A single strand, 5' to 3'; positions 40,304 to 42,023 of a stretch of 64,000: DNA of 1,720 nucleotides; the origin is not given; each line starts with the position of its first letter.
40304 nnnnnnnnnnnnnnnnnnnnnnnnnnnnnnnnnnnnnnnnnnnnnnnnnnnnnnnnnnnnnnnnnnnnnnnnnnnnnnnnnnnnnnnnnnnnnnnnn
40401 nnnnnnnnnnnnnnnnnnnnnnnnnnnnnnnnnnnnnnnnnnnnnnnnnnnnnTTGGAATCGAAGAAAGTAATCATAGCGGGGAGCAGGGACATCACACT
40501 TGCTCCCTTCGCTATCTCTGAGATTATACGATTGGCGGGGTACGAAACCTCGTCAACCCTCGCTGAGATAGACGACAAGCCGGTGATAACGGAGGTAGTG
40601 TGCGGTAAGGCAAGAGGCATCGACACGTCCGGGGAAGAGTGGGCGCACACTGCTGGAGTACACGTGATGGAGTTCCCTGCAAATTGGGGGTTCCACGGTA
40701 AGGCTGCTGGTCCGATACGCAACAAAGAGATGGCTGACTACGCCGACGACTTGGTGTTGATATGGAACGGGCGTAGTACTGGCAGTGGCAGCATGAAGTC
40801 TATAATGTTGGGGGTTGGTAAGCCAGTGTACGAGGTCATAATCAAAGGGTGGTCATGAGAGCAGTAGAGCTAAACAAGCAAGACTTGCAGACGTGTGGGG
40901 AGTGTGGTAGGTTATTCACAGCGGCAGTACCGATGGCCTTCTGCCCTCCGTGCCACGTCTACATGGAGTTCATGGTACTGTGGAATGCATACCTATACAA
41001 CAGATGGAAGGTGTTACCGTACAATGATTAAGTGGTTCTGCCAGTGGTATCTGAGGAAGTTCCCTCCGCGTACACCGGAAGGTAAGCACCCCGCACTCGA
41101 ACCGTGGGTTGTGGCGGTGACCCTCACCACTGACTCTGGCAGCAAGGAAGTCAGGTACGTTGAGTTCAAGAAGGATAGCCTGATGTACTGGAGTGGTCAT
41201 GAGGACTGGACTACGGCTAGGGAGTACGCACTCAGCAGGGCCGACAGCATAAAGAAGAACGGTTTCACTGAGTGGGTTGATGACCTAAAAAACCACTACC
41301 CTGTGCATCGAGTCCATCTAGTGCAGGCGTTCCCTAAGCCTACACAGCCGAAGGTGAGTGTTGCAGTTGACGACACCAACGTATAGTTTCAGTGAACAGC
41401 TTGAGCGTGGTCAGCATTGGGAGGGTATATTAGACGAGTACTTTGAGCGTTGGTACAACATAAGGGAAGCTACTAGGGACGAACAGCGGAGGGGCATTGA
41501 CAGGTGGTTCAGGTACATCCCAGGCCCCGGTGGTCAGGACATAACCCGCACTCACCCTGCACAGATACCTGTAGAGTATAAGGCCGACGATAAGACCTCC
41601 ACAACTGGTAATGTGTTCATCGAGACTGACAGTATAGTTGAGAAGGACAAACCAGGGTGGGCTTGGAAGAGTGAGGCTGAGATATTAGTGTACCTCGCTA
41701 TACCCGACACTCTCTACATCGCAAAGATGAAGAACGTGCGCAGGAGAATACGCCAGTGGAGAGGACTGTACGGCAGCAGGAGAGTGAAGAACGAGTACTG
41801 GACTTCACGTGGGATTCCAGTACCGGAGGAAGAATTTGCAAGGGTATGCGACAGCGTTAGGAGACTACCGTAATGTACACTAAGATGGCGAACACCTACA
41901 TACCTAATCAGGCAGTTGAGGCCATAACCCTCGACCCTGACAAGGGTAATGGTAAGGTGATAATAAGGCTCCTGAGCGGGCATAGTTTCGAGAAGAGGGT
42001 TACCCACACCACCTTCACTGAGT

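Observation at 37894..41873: Candidate anti-defence / RNA-repair module: DHH-DHHA1 phosphoesterase, CCA-adding enzyme with HD domain, own-promoter SLOG (DprA-like) protein, Zn-ribbon and PD-(D/E)XK-like proteins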

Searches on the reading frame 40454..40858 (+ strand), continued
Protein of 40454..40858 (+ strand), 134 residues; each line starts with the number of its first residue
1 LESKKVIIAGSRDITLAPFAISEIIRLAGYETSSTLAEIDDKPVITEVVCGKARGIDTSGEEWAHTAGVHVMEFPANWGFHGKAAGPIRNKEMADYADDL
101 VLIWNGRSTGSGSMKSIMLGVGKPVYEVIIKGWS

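Call 75: fold_search(model_id=the predicted structure, library=pdb)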
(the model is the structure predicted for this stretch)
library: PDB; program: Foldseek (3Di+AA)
matches with E <= 10: 1453; with E <= 0.001: 1
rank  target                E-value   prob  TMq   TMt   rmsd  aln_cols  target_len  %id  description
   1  3uqz_A                4.4e-04  1.00  0.63  0.32   5.1       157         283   17  X-ray structure of DNA processing protein A (DprA) from Streptococcus pneumoniae (released 2012-08-29)
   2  7uxs_A                1.2e-03  1.00  0.55  0.40   5.7       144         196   14  Crystal structure of the BcThsA SLOG domain in complex with 3'cADPR (released 2022-09-07)
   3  8zva                  1.3e-03  1.00  0.63  0.30   6.0       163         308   14  structure of ShosA from E.coli APEC O1 (released 2025-04-09)
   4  4ljk_F                1.6e-03  1.00  0.55  0.36   5.0       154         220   20  Structural insights into the unique single-stranded DNA binding mode of DNA processing protein A from Helicobacter pyl (released 2014-01-01)
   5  4ljk_D                1.7e-03  1.00  0.59  0.39   5.0       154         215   20  Structural insights into the unique single-stranded DNA binding mode of DNA processing protein A from Helicobacter pyl (released 2014-01-01)
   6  3uqz_C                2.3e-03  1.00  0.64  0.32   4.9       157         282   18  X-ray structure of DNA processing protein A (DprA) from Streptococcus pneumoniae (released 2012-08-29)
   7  5mll_A                2.9e-03  1.00  0.54  0.36   4.7       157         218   20  Structure of HpDprA at 1.9 Angstroms resolution (released 2017-12-20)
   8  4ljl_A                3.1e-03  1.00  0.55  0.36   5.0       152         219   20  Structural insights into the unique single-stranded DNA binding mode of DNA processing protein A from Helicobacter pyl (released 2014-01-01)
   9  5mll_B                4.1e-03  1.00  0.55  0.36   4.6       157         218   20  Structure of HpDprA at 1.9 Angstroms resolution (released 2017-12-20)
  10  6lhx_C                4.1e-03  1.00  0.55  0.19   5.6       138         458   14  Crystal structure of ThsA (released 2020-06-24)
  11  4ljk_B                4.1e-03  0.99  0.47  0.33   5.7       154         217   17  Structural insights into the unique single-stranded DNA binding mode of DNA processing protein A from Helicobacter pyl (released 2014-01-01)
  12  4ljr_A                7.9e-03  1.00  0.56  0.37   5.1       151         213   20  Structural insights into the unique single-stranded DNA binding mode of DNA processing protein A from Helicobacter pyl (released 2014-01-01)
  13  3uqz_B                9.0e-03  1.00  0.64  0.33   4.9       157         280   18  X-ray structure of DNA processing protein A (DprA) from Streptococcus pneumoniae (released 2012-08-29)
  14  8t64_D                9.6e-03  0.98  0.50  0.49   5.3       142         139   10  Apo Cam1(42-206) (released 2024-01-10)
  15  4ljk_G                1.2e-02  0.99  0.54  0.36   4.7       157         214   20  Structural insights into the unique single-stranded DNA binding mode of DNA processing protein A from Helicobacter pyl (released 2014-01-01)
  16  4ljk_A                1.3e-02  1.00  0.58  0.38   5.1       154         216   20  Structural insights into the unique single-stranded DNA binding mode of DNA processing protein A from Helicobacter pyl (released 2014-01-01)
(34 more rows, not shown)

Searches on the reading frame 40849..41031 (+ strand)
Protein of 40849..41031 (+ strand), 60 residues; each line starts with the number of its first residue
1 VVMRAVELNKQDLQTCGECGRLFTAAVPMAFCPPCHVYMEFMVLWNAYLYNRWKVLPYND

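Call 3: search_protein_families(library=pfam, proteins=[window:40849-41031:+], max_evalue=0.1)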
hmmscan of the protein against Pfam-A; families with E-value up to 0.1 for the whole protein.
window:40849-41031:+ (60 aa): 1 family
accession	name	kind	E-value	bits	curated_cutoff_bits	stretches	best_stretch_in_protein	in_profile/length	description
PF12773.13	DZR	-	0.02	15.5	27.3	1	9-36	8-31/45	Double zinc ribbon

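Call 4: search_protein_families(library=phrogs, proteins=[window:40849-41031:+], max_evalue=0.01)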
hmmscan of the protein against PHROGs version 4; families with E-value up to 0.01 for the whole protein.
window:40849-41031:+ (60 aa): 0 families

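Call 23: search_protein_families(library=ncbifam, proteins=[window:40855-41031:+], max_evalue=0.1)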
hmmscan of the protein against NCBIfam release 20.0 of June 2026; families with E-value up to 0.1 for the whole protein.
window:40855-41031:+ (58 aa): 1 family
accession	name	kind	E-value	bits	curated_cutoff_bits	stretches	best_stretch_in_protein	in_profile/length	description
NF045767.1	RuberyRbr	equivalog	0.093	12.7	200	1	9-40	156-187/194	rubrerythrin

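Call 24: search_protein_families(library=padloc, proteins=[window:40855-41031:+], max_evalue=0.1)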
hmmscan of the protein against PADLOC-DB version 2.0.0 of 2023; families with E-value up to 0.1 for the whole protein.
window:40855-41031:+ (58 aa): 0 families

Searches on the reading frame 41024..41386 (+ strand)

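Call 23: search_protein_families(library=ncbifam, proteins=[window:41024-41386:+], max_evalue=0.1)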
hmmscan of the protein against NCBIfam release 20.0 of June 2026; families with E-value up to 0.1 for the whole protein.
window:41024-41386:+ (120 aa): 0 families

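Call 24: search_protein_families(library=padloc, proteins=[window:41024-41386:+], max_evalue=0.1)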
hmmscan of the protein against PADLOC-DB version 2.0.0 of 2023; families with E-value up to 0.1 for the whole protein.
window:41024-41386:+ (120 aa): 1 family
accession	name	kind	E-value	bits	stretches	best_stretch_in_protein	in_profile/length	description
PDLC00613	ZorC1|ZorC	-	0.0064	13.3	1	45-92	125-174/570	EH signature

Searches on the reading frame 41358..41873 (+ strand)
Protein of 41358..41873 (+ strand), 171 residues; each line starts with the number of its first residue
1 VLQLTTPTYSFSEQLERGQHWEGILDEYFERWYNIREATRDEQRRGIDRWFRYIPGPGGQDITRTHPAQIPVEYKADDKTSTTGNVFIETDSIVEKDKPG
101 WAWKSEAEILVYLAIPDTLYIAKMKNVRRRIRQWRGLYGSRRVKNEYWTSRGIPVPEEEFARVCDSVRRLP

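Call 3: search_protein_families(library=pfam, proteins=[window:41358-41873:+], max_evalue=0.1)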
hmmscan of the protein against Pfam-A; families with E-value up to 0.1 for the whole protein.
window:41358-41873:+ (171 aa): 0 families

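Call 4: search_protein_families(library=phrogs, proteins=[window:41358-41873:+], max_evalue=0.01)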
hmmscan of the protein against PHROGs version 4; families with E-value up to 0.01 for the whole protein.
window:41358-41873:+ (171 aa): 0 families

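Call 23: search_protein_families(library=ncbifam, proteins=[window:41367-41873:+], max_evalue=0.1)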
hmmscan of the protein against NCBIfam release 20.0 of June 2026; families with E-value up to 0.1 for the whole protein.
window:41367-41873:+ (168 aa): 0 families

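Call 24: search_protein_families(library=padloc, proteins=[window:41367-41873:+], max_evalue=0.1)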
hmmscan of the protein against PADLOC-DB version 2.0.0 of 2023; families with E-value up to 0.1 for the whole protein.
window:41367-41873:+ (168 aa): 0 families

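Call 44: search_solved_structures(query=window:41367-41873:+, max_evalue=10, show_alignments=2)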
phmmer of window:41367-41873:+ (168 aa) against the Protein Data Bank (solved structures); distinct sequences matched with E-value up to 10: 1.
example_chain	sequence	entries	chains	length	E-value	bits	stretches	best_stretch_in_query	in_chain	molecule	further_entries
2wsh_A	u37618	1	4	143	1.6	11.4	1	106-136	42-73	ENDONUCLEASE II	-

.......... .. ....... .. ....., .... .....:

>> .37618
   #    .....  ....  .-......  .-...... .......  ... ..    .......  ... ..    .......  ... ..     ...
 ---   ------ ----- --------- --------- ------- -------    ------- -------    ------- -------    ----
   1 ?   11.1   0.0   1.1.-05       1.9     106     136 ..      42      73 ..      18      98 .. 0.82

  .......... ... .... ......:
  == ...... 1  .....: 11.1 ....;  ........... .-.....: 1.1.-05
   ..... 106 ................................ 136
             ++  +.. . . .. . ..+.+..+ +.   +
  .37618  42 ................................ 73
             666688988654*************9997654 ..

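Call 60: search_solved_structures(query=A2, max_evalue=10, show_alignments=2)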
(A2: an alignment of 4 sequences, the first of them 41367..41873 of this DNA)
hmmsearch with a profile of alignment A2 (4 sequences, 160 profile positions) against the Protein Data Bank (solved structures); distinct sequences matched with E-value up to 10: 5.
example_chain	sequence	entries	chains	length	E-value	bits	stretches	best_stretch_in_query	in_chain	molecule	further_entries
6scl_A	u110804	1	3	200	0.028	17.2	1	54-89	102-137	Coat protein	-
4qgp_A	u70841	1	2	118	0.26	14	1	88-133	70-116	pyrophosphatase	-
1si2_A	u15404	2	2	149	0.34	13.7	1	7-34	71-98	Eukaryotic translation initiation factor 2C 1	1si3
1r4k_A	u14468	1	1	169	0.67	12.7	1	5-33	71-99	Argonaute 1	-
6yfc_AA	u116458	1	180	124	1.2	11.9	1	58-125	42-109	coat protein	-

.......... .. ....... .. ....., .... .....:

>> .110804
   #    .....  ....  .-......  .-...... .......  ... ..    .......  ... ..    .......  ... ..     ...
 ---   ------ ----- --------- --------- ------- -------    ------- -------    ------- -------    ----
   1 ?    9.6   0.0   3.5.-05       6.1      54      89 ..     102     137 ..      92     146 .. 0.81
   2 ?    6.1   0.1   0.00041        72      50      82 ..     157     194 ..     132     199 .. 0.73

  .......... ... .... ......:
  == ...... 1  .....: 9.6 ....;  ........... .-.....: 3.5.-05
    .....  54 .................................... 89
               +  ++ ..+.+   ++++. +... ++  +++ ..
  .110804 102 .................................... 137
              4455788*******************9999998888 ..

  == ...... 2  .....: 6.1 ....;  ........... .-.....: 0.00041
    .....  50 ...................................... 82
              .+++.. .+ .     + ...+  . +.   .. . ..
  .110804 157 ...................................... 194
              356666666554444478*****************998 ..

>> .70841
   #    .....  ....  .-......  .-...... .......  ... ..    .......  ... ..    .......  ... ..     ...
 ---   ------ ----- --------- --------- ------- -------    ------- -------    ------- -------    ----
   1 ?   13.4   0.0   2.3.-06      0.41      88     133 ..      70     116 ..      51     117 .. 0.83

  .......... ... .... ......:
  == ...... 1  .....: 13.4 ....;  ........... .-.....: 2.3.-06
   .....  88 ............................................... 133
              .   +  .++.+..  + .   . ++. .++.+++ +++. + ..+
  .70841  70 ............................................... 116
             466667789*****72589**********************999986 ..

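Call 84: search_protein_representatives(protein=window:41367-41873:+)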
Query: 168 residues. Proteins with E-value up to 0.001 (for the whole library): 829; up to 1e-10: 430; up to 1e-30: 3. The best 150 are listed.
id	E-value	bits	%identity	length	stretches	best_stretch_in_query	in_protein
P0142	1.3e-38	148.6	45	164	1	4-167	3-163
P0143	1.3e-37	145.3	52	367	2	67-164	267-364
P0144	8.1e-31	123.2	45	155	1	4-162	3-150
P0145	1.1e-28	116.3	41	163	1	3-164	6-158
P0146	1.9e-28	115.4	43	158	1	1-164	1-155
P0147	8.4e-27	110.1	39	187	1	4-163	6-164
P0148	1.2e-26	109.5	40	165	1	6-161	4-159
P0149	1.5e-26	109.3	44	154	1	5-164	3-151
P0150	2.7e-26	108.4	42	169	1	3-163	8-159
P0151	3.9e-25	104.6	43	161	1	5-164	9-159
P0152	5.9e-25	104.1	41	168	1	5-154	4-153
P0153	1.1e-24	103.2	45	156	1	5-160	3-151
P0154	1.3e-24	103.0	44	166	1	3-164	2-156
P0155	1.7e-24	102.6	42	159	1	5-161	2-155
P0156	2.7e-24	101.9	38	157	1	4-166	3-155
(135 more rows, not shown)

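Call 86: search_solved_structures(query=A5, max_evalue=10, show_alignments=3)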
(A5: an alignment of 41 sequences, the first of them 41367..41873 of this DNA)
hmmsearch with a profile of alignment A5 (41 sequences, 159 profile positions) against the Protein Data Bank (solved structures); distinct sequences matched with E-value up to 10: 1.
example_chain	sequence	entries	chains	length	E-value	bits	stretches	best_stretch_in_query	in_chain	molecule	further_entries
6scl_A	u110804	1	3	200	0.0032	20.6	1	47-86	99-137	Coat protein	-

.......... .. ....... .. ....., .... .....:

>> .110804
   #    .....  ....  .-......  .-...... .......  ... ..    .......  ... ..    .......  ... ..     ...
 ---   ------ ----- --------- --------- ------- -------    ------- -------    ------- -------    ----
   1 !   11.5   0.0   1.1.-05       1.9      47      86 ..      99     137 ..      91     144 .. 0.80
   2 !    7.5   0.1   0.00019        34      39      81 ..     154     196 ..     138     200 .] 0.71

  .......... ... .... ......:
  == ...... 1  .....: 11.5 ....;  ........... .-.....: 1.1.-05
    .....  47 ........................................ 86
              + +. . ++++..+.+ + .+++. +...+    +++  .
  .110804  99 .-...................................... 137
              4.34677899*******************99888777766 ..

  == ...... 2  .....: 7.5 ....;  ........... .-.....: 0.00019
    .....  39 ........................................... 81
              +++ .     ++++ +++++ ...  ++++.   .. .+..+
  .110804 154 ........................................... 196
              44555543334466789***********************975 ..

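Call 87: search_protein_families(library=pfam, alignment_id=A5, max_evalue=0.01)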
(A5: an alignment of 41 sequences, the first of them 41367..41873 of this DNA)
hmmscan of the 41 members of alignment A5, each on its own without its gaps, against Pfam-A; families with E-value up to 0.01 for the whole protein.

A. member 1, window:41367-41873:+ (168 aa): 0 families

B. families by the number of members that match (of 41 scanned): 3 families
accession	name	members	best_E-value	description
PF09568.16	RE_MjaI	1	0.0021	MjaI restriction endonuclease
PF13020.12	NOV_C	1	0.0047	Protein NO VEIN, C-terminal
PF11645.14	PDDEXK_5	1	0.0092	PD-(D/E)XK endonuclease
